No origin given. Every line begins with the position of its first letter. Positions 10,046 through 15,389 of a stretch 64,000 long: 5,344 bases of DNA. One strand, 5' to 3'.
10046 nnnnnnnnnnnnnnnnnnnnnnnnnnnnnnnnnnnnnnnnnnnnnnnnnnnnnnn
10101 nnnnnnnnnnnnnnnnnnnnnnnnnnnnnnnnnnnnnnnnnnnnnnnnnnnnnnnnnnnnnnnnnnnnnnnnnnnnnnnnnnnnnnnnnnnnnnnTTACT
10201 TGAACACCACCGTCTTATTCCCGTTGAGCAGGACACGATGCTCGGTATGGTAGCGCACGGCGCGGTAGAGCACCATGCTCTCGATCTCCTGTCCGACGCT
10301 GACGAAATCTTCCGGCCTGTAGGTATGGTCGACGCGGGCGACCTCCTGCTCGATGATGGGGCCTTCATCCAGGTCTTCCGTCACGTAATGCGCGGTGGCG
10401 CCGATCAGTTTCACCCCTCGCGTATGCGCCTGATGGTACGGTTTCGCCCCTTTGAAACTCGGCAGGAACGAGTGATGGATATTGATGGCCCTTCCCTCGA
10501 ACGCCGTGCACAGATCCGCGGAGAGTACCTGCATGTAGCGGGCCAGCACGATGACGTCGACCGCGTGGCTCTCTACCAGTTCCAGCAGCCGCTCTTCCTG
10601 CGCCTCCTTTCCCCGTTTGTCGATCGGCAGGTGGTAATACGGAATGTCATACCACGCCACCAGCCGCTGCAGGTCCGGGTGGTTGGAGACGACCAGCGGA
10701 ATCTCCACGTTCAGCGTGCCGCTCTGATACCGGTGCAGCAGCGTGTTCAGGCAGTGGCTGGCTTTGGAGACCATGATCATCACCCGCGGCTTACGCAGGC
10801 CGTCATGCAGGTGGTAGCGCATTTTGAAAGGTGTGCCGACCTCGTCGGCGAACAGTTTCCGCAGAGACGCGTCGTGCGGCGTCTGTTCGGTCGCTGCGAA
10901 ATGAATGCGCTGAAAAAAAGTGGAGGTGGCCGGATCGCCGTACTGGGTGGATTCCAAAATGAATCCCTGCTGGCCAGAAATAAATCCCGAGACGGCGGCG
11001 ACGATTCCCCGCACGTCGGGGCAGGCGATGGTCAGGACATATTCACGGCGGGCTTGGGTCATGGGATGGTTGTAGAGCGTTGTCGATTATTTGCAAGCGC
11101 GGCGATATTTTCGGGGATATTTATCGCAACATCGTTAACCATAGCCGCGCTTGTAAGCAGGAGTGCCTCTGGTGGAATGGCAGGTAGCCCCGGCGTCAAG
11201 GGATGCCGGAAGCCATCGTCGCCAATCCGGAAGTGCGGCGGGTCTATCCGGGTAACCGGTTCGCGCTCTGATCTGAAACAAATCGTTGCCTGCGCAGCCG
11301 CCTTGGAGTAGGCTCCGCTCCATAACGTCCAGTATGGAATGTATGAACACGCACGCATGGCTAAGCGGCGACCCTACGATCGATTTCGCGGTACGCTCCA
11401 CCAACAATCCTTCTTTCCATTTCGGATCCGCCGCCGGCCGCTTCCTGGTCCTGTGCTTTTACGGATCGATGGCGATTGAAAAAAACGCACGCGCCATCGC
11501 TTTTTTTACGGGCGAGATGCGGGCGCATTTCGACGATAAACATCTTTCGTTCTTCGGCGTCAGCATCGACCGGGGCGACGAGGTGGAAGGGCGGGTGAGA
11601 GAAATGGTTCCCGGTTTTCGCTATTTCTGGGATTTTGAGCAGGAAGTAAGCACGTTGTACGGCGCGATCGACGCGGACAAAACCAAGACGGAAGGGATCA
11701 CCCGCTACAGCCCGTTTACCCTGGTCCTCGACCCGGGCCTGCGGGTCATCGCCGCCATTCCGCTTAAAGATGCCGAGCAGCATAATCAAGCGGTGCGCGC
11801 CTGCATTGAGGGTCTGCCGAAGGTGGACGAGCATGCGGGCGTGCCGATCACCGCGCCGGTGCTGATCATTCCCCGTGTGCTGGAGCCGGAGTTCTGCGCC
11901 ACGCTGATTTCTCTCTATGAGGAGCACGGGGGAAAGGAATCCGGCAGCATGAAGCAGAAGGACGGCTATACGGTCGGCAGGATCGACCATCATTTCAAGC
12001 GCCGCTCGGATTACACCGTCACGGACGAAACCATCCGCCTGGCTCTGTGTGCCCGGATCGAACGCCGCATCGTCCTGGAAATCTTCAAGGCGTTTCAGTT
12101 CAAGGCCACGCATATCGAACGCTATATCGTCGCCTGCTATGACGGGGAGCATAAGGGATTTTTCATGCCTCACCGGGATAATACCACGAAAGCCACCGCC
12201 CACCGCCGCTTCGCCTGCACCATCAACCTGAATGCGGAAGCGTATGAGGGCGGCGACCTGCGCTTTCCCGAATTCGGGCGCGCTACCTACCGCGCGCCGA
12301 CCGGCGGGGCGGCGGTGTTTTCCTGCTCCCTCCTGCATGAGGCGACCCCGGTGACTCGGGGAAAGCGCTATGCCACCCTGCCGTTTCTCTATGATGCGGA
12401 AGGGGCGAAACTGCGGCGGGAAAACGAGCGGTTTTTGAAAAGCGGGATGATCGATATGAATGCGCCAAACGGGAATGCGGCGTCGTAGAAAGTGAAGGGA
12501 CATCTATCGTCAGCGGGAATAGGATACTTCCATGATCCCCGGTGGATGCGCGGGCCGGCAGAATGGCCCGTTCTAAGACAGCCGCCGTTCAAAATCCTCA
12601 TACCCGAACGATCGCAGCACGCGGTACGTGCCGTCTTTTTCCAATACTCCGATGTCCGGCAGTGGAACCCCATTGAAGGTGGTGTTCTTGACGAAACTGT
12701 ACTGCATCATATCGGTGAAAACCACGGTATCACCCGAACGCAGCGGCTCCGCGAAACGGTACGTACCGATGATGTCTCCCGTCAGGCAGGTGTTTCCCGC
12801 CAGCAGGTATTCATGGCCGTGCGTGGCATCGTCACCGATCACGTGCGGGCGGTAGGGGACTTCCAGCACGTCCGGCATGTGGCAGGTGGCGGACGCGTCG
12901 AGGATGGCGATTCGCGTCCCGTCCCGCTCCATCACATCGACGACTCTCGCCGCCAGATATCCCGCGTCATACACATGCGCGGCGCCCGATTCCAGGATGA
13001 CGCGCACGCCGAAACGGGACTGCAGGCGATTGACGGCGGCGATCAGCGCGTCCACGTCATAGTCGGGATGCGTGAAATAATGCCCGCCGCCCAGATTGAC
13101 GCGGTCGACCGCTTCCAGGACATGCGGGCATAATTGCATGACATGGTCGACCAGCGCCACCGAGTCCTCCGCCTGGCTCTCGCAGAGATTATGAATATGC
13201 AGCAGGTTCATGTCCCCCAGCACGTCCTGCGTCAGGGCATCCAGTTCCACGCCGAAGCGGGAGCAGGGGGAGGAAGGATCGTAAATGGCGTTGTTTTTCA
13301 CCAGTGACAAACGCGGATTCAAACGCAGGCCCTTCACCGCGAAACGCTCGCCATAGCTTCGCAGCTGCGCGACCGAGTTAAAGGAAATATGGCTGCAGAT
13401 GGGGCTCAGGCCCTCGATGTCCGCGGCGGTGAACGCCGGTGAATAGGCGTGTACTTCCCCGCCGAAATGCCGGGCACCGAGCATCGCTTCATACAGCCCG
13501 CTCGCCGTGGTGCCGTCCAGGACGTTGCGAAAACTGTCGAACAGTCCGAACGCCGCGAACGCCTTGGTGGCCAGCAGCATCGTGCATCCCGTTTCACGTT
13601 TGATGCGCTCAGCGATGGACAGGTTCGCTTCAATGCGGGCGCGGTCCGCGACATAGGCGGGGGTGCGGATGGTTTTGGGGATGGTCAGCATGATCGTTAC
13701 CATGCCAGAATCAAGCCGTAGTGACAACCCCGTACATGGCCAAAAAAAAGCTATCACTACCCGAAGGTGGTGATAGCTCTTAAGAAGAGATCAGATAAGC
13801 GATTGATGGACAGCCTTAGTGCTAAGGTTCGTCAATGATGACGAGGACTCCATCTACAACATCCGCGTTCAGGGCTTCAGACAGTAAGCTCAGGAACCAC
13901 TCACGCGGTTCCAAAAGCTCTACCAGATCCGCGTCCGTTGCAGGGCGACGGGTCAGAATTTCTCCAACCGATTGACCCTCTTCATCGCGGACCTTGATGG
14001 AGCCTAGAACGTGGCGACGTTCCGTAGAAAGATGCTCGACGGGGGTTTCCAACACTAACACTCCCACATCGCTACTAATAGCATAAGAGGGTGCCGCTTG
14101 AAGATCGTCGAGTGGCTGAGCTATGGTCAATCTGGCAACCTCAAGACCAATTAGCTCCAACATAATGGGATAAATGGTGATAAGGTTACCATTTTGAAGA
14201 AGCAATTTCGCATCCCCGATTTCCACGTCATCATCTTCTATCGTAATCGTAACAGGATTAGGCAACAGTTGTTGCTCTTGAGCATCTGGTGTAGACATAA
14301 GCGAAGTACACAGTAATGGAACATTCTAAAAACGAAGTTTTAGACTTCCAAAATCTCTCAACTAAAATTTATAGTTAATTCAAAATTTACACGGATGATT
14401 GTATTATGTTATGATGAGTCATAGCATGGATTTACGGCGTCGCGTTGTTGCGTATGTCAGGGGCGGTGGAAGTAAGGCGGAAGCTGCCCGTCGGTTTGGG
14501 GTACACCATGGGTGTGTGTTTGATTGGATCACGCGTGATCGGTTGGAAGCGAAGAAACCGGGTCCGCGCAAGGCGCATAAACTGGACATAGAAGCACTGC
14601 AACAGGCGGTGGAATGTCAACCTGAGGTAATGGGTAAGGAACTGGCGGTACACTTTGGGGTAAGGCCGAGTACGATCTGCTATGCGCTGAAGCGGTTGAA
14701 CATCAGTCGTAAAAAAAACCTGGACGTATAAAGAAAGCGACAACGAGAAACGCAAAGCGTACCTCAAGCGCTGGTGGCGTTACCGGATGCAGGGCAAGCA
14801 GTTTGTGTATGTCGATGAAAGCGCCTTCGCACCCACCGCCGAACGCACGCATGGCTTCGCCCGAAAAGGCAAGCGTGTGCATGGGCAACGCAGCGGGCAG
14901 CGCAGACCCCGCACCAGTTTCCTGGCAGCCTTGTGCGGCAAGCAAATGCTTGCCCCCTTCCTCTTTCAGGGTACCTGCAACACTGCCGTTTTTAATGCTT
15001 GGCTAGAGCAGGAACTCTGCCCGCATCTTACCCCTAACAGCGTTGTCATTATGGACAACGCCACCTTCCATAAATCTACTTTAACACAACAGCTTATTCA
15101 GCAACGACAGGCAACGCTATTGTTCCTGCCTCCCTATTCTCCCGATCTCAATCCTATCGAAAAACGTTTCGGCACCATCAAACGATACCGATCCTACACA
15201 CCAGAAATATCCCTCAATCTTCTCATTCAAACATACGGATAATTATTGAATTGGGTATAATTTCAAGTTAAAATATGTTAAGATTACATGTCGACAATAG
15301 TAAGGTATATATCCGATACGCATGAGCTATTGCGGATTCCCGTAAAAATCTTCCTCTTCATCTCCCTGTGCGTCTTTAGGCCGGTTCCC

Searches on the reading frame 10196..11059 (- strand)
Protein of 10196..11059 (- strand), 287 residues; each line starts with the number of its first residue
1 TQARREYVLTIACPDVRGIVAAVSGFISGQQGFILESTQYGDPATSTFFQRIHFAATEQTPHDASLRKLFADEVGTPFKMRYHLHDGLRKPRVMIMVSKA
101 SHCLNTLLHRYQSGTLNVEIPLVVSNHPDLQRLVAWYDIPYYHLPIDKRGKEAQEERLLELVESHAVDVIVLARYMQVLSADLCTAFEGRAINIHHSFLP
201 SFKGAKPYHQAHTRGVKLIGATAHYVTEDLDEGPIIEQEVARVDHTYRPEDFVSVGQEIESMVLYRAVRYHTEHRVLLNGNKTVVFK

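Call 27: search_protein_families(library=pfam, proteins=[window:10196-11059:-], max_evalue=0.001)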
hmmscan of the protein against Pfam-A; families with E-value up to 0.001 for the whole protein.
window:10196-11059:- (287 aa): 1 family
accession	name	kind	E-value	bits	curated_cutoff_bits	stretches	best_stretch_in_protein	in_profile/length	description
PF00551.24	Formyl_trans_N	-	1.1e-39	136.5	26.1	1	92-268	2-181/181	Formyl transferase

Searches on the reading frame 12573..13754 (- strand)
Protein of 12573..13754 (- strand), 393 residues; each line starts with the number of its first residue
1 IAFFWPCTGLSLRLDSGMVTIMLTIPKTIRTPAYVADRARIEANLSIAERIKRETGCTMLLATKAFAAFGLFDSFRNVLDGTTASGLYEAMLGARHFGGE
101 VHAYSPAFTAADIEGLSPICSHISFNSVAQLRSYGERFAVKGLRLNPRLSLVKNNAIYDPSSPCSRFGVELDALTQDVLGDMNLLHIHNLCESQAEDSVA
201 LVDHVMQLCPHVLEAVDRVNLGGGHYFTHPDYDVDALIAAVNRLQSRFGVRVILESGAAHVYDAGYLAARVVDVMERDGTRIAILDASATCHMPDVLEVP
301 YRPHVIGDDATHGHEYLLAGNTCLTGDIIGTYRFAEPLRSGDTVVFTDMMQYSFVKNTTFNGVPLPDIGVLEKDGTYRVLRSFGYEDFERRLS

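Call 27: search_protein_families(library=pfam, proteins=[window:12573-13754:-], max_evalue=0.001)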
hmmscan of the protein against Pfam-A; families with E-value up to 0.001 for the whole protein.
window:12573-13754:- (393 aa): 1 family
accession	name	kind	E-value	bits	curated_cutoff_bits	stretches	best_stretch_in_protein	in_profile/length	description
PF00278.28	Orn_DAP_Arg_deC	-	3.1e-14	53.5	23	1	112-349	5-94/95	Pyridoxal-dependent decarboxylase, C-terminal sheet domain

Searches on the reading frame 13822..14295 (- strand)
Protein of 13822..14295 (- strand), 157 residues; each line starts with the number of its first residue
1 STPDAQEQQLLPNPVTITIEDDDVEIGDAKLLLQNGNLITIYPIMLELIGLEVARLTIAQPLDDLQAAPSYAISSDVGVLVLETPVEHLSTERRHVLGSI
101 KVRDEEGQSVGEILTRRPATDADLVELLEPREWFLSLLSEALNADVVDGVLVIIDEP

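Call 4: search_protein_families(library=pfam, proteins=[window:13822-14295:-], max_evalue=0.1)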
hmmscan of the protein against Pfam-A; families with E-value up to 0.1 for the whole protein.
window:13822-14295:- (157 aa): 0 families

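Call 5: search_protein_families(library=padloc, proteins=[window:13822-14295:-], max_evalue=0.1)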
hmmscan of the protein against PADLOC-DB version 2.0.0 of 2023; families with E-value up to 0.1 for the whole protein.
window:13822-14295:- (157 aa): 0 families

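Call 6: search_protein_families(library=ncbifam, proteins=[window:13822-14295:-], max_evalue=0.1)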
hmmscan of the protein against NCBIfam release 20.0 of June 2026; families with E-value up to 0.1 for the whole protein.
window:13822-14295:- (157 aa): 0 families

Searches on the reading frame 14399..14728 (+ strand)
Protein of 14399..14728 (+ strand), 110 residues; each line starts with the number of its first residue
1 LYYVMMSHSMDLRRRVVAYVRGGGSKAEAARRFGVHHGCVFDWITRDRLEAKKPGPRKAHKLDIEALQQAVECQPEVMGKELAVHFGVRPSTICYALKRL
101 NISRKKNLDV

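Call 4: search_protein_families(library=pfam, proteins=[window:14399-14728:+], max_evalue=0.1)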
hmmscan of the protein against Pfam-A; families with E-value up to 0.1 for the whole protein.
window:14399-14728:+ (110 aa): 12 families
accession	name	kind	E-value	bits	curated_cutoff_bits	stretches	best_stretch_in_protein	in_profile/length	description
PF01710.22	HTH_Tnp_IS630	-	1.5e-25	90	21.3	1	6-108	1-102/119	Transposase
PF13384.12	HTH_23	-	1.2e-06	28.6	24.6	1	8-46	2-40/50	Homeodomain-like domain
PF13518.12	HTH_28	-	2.8e-06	27.7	25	1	13-58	2-50/52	Helix-turn-helix domain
PF01527.26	HTH_Tnp_1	-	0.00047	20.8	24.1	1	11-53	10-52/75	Transposase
PF13556.12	HTH_30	-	0.0041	17.3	27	0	16-37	5-26/59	PucR C-terminal helix-turn-helix domain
PF04218.19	CENP-B_N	-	0.0064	16.6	21.2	0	16-44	15-43/53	CENP-B N-terminal DNA-binding domain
PF13551.12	HTH_29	-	0.0073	16.8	28.1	0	14-57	2-49/64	Winged helix-turn helix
PF12728.13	HTH_17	-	0.0088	16.7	27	0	27-69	5-48/51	Helix-turn-helix domain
PF13542.12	HTH_Tnp_ISL3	-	0.023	14.6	27.4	1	8-46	12-49/51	Helix-turn-helix domain of transposase family ISL3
PF19187.6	HTH_PafC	-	0.025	14.8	32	0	73-101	15-43/115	PafC helix-turn-helix domain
PF13613.12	HTH_Tnp_4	-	0.063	13.3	27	0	82-98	25-41/53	Helix-turn-helix of DDE superfamily endonuclease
PF05225.22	HTH_psq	-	0.097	12.8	20.4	0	18-35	10-28/45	helix-turn-helix, Psq domain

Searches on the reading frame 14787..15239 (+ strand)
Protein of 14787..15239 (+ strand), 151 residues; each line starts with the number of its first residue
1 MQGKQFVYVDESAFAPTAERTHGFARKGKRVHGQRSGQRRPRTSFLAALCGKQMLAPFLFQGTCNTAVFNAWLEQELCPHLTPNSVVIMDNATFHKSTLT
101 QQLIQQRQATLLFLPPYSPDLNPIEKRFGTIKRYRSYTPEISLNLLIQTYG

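Call 4: search_protein_families(library=pfam, proteins=[window:14787-15239:+], max_evalue=0.1)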
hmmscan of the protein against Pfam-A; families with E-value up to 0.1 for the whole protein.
window:14787-15239:+ (151 aa): 2 families
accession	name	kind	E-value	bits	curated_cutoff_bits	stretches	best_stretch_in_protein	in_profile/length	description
PF13358.12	DDE_3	-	1.9e-37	128.8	28.6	1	6-137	2-135/146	DDE superfamily endonuclease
PF03184.25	DDE_1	-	0.037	14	22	1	62-125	51-119/177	DDE superfamily endonuclease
